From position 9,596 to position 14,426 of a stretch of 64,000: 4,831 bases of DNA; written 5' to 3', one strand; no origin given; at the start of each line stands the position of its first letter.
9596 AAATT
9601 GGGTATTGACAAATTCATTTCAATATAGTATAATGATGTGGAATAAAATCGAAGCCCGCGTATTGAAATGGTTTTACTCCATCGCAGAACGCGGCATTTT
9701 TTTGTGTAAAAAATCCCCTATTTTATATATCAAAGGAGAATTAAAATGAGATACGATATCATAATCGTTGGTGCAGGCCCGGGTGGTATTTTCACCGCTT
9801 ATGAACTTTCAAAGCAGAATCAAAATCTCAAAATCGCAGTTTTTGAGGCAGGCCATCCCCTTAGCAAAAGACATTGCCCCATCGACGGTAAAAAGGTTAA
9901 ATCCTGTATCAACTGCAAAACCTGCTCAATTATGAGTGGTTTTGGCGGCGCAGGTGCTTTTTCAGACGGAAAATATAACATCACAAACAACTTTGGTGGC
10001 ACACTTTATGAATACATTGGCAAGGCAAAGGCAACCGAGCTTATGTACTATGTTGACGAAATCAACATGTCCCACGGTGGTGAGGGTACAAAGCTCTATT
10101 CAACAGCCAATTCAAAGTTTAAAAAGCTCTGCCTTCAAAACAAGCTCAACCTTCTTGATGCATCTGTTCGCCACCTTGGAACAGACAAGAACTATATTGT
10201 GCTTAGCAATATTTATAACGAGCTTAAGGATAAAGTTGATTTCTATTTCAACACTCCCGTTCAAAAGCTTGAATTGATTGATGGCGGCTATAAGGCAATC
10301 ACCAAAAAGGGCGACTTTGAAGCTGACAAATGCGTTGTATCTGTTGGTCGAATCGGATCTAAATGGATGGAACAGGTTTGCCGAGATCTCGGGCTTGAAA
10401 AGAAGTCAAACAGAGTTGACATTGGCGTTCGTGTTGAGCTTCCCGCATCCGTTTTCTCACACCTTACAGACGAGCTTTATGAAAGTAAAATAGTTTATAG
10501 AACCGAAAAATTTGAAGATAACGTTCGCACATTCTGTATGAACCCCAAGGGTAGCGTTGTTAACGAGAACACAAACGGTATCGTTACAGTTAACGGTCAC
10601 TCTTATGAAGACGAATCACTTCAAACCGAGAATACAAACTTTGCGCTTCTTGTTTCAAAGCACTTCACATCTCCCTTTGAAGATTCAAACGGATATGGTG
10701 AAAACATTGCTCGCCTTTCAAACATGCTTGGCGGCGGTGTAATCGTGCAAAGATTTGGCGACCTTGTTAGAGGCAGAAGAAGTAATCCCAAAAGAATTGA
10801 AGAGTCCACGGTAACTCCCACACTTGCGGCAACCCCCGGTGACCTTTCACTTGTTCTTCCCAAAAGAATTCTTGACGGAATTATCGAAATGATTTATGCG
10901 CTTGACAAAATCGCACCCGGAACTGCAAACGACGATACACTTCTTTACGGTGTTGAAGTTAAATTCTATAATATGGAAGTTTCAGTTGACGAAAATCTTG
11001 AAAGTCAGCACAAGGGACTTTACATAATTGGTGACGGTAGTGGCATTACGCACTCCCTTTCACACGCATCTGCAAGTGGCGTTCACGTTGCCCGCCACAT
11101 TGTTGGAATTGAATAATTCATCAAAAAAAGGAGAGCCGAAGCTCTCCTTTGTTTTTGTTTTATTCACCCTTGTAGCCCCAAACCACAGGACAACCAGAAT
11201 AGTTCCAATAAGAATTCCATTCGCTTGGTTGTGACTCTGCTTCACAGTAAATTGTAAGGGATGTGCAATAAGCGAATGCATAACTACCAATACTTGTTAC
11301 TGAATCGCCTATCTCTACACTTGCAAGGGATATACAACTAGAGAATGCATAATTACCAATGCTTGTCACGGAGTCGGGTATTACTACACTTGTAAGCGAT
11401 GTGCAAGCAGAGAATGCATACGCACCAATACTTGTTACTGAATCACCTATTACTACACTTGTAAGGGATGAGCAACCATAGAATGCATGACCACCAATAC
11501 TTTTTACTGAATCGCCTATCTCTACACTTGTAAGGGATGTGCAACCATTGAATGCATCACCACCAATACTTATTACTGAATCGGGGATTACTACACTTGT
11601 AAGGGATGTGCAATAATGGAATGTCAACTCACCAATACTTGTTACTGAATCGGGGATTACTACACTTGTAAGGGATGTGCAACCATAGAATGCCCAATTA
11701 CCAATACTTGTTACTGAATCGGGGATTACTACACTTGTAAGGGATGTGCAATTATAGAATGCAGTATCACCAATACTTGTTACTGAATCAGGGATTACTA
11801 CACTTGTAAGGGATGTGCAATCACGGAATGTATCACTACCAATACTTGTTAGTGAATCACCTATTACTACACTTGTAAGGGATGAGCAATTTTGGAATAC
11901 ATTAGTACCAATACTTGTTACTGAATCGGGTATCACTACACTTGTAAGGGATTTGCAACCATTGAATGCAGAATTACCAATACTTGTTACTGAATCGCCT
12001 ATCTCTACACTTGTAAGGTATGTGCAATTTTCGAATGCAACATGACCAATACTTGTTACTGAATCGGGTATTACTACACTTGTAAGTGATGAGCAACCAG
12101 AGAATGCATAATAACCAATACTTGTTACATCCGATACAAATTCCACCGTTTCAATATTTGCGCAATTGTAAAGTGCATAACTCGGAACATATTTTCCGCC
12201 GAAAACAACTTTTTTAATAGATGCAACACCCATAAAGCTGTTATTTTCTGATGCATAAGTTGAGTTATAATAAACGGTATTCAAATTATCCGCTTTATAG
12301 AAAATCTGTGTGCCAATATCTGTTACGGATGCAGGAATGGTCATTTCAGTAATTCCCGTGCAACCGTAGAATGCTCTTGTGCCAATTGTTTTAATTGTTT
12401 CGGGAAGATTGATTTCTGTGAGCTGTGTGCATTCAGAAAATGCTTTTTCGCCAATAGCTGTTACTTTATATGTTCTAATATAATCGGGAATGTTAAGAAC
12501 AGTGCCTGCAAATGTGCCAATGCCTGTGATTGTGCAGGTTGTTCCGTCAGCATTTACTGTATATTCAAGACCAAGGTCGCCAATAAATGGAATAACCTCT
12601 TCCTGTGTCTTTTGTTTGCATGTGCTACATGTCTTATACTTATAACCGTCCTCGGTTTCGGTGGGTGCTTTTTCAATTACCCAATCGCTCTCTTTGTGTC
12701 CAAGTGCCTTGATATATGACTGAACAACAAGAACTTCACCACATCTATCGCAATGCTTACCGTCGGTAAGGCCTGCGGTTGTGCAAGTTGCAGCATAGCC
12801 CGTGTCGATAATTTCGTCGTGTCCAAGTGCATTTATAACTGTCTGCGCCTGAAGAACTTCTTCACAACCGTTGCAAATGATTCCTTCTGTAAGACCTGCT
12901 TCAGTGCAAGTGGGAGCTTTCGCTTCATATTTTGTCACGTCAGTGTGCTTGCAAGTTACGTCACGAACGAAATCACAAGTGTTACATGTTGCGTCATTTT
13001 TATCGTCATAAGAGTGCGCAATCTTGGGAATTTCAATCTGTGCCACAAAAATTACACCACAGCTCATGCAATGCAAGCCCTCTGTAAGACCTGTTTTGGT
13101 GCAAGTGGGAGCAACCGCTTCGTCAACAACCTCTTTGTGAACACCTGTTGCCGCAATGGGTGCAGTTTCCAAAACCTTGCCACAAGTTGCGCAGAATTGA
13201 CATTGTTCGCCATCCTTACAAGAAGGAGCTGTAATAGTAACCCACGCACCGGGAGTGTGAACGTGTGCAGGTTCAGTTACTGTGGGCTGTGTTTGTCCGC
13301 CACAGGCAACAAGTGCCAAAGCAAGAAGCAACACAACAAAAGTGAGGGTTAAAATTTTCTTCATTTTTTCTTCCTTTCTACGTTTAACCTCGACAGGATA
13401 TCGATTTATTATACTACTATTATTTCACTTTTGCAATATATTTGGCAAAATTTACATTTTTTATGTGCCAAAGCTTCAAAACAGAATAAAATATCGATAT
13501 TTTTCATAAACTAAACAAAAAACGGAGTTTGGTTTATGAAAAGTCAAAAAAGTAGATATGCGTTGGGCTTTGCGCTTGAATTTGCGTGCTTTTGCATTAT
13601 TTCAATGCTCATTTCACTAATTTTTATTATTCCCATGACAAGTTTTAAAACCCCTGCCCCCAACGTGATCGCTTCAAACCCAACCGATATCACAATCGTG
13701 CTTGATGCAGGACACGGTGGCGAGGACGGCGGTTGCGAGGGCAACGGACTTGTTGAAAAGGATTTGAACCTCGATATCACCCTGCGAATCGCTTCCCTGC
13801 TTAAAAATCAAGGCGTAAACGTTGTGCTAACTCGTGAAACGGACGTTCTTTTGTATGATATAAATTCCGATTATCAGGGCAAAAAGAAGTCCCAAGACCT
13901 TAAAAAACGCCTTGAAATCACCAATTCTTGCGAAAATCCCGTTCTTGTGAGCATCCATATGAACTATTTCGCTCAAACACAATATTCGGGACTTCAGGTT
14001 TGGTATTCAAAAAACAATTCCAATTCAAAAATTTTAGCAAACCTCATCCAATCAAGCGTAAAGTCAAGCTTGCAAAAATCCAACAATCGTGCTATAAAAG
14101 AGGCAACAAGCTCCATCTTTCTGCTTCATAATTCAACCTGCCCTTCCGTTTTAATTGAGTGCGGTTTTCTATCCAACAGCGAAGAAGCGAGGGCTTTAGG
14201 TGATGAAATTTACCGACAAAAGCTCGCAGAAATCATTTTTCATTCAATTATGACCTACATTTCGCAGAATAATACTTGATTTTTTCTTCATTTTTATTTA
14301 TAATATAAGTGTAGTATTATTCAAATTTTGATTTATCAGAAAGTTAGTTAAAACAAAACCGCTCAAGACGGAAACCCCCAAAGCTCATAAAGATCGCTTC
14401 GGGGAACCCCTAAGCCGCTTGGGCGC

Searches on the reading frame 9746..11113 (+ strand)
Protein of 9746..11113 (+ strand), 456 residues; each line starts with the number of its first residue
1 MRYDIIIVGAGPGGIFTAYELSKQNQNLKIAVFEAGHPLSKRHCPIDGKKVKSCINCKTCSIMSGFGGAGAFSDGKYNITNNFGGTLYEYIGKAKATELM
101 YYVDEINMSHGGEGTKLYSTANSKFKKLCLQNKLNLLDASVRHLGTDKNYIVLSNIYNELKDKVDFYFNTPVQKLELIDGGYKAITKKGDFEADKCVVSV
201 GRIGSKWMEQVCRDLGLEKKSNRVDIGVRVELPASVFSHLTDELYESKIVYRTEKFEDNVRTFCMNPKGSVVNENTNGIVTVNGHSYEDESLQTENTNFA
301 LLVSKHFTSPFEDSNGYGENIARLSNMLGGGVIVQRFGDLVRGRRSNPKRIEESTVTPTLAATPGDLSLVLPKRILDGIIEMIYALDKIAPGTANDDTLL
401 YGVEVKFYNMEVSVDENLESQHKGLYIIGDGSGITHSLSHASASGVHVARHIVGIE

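Call 41: search_protein_families(library=pfam, proteins=[window:9746-11113:+], max_evalue=0.001)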
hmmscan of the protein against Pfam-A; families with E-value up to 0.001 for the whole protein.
window:9746-11113:+ (456 aa): 7 families
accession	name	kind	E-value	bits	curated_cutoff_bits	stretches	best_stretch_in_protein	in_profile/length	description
PF21688.3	FAD-depend_C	-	1.3e-12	48.7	27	1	248-405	35-195/197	FAD-dependent protein, C-terminal domain-like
PF07992.20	Pyr_redox_2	-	8.1e-12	45.6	26.1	1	3-47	1-38/291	Pyridine nucleotide-disulphide oxidoreductase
PF01266.30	DAO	-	5.6e-07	29.8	27.9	1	4-38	1-33/353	FAD dependent oxidoreductase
PF13450.12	NAD_binding_8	-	5.1e-06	27.1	21.9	1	7-37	1-29/68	NAD(P)-binding Rossmann-like domain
PF01946.23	Thi4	-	8.1e-06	25.7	26.2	1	2-35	17-49/235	Thi4 family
PF13738.12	Pyr_redox_3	-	2.8e-05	23.9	30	0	6-36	1-30/305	Pyridine nucleotide-disulphide oxidoreductase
PF03486.20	HI0933_like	-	0.00016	21.7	50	0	4-40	2-36/244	HI0933-like protein Rossmann domain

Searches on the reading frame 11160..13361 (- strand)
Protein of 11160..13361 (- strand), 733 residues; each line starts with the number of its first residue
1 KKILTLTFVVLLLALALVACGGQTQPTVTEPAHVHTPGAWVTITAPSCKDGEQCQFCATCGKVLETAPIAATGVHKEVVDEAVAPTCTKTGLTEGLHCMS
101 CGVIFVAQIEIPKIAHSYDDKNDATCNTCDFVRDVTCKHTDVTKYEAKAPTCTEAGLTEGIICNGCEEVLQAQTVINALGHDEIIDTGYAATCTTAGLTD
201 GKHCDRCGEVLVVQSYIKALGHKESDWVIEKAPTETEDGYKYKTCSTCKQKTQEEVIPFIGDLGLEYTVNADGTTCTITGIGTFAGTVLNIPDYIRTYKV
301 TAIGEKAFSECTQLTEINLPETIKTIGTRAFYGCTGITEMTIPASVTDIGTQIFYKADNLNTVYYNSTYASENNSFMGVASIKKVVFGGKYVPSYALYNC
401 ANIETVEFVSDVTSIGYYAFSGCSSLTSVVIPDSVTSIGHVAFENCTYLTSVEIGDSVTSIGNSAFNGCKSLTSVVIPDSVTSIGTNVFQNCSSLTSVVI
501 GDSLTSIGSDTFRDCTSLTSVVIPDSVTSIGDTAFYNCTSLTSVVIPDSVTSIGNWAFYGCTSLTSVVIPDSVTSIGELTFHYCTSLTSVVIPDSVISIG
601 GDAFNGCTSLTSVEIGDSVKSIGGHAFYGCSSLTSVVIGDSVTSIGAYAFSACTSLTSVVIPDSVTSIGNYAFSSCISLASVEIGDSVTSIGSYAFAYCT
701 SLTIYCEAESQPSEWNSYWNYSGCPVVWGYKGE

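Call 41: search_protein_families(library=pfam, proteins=[window:11160-13361:-], max_evalue=0.001)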
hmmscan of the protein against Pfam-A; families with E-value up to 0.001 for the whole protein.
window:11160-13361:- (733 aa): 3 families
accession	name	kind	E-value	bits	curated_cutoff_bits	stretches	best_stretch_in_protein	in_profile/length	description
PF13306.12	LRR_5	-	1e-140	462.2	27.7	4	505-633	1-126/127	BspA type Leucine rich repeat region (6 copies)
PF13855.12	LRR_8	-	8.8e-17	61.1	27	0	481-520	13-53/61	Leucine rich repeat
PF05725.18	FNIP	-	4.7e-06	27.1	21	0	518-553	5-39/44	FNIP Repeat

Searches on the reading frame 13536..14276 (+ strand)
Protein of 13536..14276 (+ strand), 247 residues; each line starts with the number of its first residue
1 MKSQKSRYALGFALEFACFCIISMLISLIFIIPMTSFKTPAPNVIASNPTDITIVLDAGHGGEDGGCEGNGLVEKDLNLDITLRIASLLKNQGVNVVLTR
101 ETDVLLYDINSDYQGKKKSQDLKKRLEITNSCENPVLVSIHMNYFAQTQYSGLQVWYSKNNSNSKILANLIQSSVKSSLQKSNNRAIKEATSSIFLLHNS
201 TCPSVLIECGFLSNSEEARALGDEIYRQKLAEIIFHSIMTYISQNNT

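Call 41: search_protein_families(library=pfam, proteins=[window:13536-14276:+], max_evalue=0.001)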
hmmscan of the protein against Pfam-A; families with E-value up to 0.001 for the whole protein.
window:13536-14276:+ (247 aa): 1 family
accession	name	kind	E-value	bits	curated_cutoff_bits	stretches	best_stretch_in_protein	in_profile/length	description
PF01520.23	Amidase_3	-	3e-47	161.3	27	1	54-238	1-172/174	N-acetylmuramoyl-L-alanine amidase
